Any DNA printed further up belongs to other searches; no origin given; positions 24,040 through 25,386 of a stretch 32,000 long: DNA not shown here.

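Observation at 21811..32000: Uncharacterised CoA-thioester catabolic island: PaaK-like ligase, two LLM pairs, BadI/MenB-like crotonase, hydroxyacyl-CoA dehydrogenase, family III CoA-transferase and thiolase under a TrmB regulator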

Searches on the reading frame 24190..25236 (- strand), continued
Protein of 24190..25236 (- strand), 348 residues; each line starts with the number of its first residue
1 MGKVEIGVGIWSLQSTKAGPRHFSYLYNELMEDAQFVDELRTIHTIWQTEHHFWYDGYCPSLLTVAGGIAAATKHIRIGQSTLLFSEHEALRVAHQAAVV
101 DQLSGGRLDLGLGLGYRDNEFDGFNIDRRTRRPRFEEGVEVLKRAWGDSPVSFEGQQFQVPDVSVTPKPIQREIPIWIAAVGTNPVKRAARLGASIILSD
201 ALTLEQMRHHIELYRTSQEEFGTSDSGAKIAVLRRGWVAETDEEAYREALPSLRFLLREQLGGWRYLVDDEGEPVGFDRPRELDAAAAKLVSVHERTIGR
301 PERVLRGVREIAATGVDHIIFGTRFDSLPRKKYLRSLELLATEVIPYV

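Call 54: search_solved_structures(query=window:24190-25236:-, max_evalue=1e-15, show_alignments=4)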
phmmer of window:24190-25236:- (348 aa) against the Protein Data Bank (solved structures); distinct sequences matched with E-value up to 1e-15: 4.
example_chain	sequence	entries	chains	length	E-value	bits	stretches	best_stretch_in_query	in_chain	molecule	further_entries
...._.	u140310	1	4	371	3.3e-31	111.9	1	19-347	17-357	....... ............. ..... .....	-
7bip_A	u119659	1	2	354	4.4e-28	101.6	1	26-347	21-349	Luciferase-like monooxygenase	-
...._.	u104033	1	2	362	1e-27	100.5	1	26-320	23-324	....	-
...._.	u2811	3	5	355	1.3e-17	67.2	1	44-348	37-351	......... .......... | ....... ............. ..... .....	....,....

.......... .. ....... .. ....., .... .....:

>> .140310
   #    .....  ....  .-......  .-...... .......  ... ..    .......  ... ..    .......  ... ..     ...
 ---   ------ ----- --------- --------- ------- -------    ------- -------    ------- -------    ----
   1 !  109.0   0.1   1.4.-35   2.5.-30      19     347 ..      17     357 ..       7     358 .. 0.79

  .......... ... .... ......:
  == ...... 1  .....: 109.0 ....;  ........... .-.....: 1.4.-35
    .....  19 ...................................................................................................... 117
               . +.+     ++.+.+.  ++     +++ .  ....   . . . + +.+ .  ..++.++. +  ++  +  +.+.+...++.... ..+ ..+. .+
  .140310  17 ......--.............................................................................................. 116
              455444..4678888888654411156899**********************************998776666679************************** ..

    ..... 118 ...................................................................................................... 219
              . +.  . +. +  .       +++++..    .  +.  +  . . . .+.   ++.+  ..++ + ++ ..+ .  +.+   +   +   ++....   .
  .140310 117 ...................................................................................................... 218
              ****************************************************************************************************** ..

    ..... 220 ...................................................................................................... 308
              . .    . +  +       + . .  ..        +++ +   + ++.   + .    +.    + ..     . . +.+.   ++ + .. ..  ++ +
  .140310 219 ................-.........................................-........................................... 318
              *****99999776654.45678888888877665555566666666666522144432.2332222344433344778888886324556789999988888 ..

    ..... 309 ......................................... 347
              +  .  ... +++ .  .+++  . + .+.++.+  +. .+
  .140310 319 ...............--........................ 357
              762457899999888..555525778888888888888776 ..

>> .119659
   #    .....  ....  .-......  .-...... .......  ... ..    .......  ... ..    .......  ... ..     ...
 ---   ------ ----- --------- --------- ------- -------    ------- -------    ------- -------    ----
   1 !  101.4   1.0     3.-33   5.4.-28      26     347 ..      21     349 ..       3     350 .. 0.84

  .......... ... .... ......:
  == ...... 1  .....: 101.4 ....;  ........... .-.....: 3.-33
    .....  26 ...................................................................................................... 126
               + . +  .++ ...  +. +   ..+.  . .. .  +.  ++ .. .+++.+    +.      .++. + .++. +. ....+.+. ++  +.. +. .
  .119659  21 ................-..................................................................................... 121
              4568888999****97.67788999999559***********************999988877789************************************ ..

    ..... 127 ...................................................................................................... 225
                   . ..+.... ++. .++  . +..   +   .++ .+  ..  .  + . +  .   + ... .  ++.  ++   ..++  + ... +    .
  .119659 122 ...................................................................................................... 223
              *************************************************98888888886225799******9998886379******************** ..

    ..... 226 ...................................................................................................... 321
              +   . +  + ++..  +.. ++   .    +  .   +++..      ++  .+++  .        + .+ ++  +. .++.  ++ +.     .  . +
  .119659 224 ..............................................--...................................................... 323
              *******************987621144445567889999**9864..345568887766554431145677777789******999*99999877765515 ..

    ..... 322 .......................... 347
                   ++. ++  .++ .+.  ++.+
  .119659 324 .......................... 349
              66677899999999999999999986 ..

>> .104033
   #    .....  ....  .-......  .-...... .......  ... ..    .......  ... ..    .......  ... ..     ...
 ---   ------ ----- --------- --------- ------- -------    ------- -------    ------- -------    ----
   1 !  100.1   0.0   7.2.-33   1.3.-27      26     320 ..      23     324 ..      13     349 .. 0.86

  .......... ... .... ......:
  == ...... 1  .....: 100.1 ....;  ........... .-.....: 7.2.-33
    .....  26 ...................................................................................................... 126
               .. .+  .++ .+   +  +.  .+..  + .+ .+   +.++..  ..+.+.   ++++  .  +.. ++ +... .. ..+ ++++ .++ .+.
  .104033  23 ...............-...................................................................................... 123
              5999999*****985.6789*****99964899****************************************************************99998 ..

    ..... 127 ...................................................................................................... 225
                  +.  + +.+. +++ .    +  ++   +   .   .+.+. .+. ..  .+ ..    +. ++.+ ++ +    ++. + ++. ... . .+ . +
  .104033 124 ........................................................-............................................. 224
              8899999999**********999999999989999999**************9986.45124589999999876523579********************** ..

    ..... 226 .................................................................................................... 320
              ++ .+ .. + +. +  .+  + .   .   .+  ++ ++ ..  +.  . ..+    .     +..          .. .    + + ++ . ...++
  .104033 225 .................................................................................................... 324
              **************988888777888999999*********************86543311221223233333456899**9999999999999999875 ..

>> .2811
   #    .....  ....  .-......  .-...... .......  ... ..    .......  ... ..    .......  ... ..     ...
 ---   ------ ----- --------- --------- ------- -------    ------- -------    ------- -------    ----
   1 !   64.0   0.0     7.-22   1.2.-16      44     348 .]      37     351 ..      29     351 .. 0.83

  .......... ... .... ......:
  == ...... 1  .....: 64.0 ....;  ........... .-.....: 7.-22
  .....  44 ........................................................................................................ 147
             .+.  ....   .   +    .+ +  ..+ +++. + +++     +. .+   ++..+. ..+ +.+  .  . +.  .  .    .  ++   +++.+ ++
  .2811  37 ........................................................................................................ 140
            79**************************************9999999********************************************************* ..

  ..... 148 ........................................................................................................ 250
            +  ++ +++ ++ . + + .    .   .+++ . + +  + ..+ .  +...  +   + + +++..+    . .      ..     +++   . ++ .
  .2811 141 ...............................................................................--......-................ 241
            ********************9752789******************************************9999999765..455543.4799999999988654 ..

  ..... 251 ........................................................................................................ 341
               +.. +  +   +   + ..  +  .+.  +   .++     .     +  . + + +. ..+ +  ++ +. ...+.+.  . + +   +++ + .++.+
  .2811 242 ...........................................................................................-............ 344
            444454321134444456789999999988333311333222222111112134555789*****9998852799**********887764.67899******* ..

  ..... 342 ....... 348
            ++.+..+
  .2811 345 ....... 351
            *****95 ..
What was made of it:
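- The EHHF motif matches LuxA (call 54).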

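Call 74: find_homologous_proteins(query=window:24190-25236:-, max_evalue=1e-30)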
Query window:24190-25236:- (348 aa): 136 proteins with E <= 1e-30 among 8000 candidates; the best 120 are listed.
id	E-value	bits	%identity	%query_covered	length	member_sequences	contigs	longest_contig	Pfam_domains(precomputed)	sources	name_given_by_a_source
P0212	3.3e-228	775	98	100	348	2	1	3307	PF00296.27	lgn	-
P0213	1.4e-210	717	90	100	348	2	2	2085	PF00296.27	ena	-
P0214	2.2e-203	693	85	100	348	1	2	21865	PF00296.27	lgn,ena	-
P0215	4.0e-202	689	86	100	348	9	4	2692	PF00296.27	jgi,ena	-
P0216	2.0e-201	687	85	100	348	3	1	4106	PF00296.27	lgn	-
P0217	5.6e-199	678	84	100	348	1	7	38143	PF00296.27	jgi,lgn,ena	-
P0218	8.1e-199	678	84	100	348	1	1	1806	PF00296.27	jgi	jgi:alkanesulfonate monooxygenase SsuD/methylene tetrahydromethanopterin reductase-like flavin-depen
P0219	1.9e-195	667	83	100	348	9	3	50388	PF00296.27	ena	-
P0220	6.0e-194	662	82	100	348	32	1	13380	PF00296.27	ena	-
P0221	7.2e-193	658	82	99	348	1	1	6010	PF00296.27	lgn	-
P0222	4.4e-192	656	82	100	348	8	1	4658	PF00296.27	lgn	-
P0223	1.9e-191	654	82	100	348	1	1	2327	PF00296.27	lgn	-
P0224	4.1e-190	649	81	100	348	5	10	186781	PF00296.27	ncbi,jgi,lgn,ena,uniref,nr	ncbi:MAG: LLM class flavin-dependent oxidoreductase [Microbacterium sp.]|jgi:alkanesulfonate monooxy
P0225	2.0e-189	647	81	100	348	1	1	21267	PF00296.27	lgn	-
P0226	2.4e-189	647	80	100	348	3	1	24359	PF00296.27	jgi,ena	-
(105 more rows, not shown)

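Call 84: search_protein_families(library=ncbifam, proteins=[L102:4908-5927:+, L102:10001-11047:+], max_evalue=1e-25)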
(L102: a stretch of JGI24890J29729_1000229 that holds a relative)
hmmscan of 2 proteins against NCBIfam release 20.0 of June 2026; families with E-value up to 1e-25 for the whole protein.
L102:4908-5927:+ (339 aa): 4 families
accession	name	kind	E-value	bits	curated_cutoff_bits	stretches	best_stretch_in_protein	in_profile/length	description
TIGR03619.1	F420_Rv2161c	subfamily_domain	4.1e-38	131.4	166.9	1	31-219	4-214/247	TIGR03619 family F420-dependent LLM class oxidoreductase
TIGR04020.1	seco_metab_LLM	subfamily_domain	4.7e-33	114.7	244.45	1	23-307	17-317/341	MupA/Atu3671 family FMN-dependent luciferase-like monooxygenase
TIGR04027.1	LLM_KPN_01858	hypoth_equivalog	1.2e-31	109.9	412.9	1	22-336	17-325/326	putative FMN-dependent luciferase-like monooxygenase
NF052254.1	luciferase_Alph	exception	1.3e-27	96.9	600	0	27-237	24-241/354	luciferase subunit alpha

L102:10001-11047:+ (348 aa): 3 families
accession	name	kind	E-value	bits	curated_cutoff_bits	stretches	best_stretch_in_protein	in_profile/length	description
TIGR03619.1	F420_Rv2161c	subfamily_domain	8.2e-42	143.5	166.9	1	47-234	31-218/247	TIGR03619 family F420-dependent LLM class oxidoreductase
TIGR04020.1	seco_metab_LLM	subfamily_domain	3.2e-33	115.3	244.45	1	27-320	18-318/341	MupA/Atu3671 family FMN-dependent luciferase-like monooxygenase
TIGR04027.1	LLM_KPN_01858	hypoth_equivalog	5.5e-27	94.6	412.9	1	41-347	32-324/326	putative FMN-dependent luciferase-like monooxygenase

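Call 88: search_dna_similar(query=window:24190-25236:-, collection=plasmids, mode=protein, max_rows=10)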
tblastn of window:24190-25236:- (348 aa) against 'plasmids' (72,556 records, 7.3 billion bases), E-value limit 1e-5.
Records with a match: 823; places in all: 956; records where one place covers at least 80% of the query: 615.
Best place of each record, by identity: <60% 823.
By first word of the organism name: Rhizobium 148; Ralstonia 113; Sinorhizobium 78; Streptomyces 71; Pantoea 65; Agrobacterium 34; Rhodococcus 28; Mesorhizobium 17; Bacillus 15; Haladaptatus 12; and 95 more.
By predicted mobility (MOB-suite, as given by PLSDB): non-mobilizable 437; conjugative 220; mobilizable 166.
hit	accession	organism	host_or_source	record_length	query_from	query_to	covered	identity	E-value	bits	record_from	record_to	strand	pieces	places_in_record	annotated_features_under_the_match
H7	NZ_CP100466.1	Halomicrococcus gelatinilyticus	cell culture,sediment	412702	2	348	100%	31.9%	7e-32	133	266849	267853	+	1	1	LLM class flavin-dependent oxidoreductase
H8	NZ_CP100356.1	Natronosalvus rutilus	cell culture,sediment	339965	4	345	98%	32.0%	3e-31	131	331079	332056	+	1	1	LLM class flavin-dependent oxidoreductase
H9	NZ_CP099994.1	Halorussus salilacus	cell culture,Substrate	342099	4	346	99%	31.8%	9e-33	136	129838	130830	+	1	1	LLM class flavin-dependent oxidoreductase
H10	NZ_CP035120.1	Halorussus pelagicus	pure culture,salted brown alga Laminaria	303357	4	347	99%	30.9%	9e-31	130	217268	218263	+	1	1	LLM class flavin-dependent oxidoreductase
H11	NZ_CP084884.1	Natrinema zhouii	pure culture,Salt mine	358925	4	346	99%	30.9%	7e-29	124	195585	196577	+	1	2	LLM class flavin-dependent oxidoreductase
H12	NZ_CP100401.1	Halorussus aquaticus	cell culture,saline soil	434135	4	347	99%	30.8%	4e-31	131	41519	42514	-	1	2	LLM class flavin-dependent oxidoreductase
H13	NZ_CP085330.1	Haladaptatus salinisoli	cell culture,saline soil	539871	4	348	99%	30.7%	8e-28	121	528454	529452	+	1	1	LLM class flavin-dependent oxidoreductase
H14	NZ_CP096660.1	Halorussus limi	cell culture,saline soil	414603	4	347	99%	30.4%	1e-32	135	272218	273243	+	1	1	LLM class flavin-dependent oxidoreductase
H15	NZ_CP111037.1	Haladaptatus caseinilyticus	cell culture,sediment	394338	4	348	99%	30.1%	2e-29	126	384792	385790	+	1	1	LLM class flavin-dependent oxidoreductase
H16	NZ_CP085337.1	Haladaptatus halobius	cell culture,saline soil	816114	4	348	99%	30.1%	2e-27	120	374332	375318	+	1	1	LLM class flavin-dependent oxidoreductase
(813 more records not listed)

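Call 89: get_annotated_region(hit=H9, flank=9000)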
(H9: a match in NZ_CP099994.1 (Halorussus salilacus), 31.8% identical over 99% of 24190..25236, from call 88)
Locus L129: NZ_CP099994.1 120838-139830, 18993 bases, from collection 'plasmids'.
description: Halorussus salilacus strain YCN54 plasmid unnamed1, complete sequence
organism: Halorussus salilacus (NCBI taxid 2953750)
taxonomy: Archaea; Euryarchaeota; Halobacteria; Halobacteriales; Haladaptataceae; Halorussus; Halorussus salilacus
host: -; source: cell culture,Substrate; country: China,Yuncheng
typing (MOB-suite, as given by PLSDB): non-mobilizable
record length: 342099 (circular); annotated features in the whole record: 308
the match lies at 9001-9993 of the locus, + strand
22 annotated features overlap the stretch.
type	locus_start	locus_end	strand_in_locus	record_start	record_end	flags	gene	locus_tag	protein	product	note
CDS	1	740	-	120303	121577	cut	-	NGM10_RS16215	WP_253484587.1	putative manganese transporter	-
CDS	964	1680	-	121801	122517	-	-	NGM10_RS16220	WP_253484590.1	EthD domain-containing protein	-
CDS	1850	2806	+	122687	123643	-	-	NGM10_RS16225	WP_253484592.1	hypothetical protein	-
CDS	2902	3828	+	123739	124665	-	-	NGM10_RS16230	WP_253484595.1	ATP-grasp domain-containing protein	-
CDS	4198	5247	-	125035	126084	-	-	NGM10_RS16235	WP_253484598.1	M50 family metallopeptidase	-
CDS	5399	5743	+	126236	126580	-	-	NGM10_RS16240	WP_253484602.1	hypothetical protein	-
CDS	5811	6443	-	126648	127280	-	-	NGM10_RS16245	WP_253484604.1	hypothetical protein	-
CDS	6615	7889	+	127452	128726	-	-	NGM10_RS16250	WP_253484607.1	M24 family metallopeptidase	-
CDS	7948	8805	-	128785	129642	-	-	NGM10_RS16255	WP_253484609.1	universal stress protein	-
CDS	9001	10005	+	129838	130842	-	-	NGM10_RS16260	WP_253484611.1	LLM class flavin-dependent oxidoreductase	-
CDS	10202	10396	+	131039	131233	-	-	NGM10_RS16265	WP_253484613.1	hypothetical protein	-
CDS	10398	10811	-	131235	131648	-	-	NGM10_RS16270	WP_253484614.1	EamA family transporter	-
CDS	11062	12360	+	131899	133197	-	-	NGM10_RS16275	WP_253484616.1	hypothetical protein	-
CDS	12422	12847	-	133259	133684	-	-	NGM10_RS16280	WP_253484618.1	helix-turn-helix domain-containing protein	-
CDS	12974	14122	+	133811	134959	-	dgoD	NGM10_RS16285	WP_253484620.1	galactonate dehydratase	GO:0009063 - amino acid catabolic process [Evidence IEA]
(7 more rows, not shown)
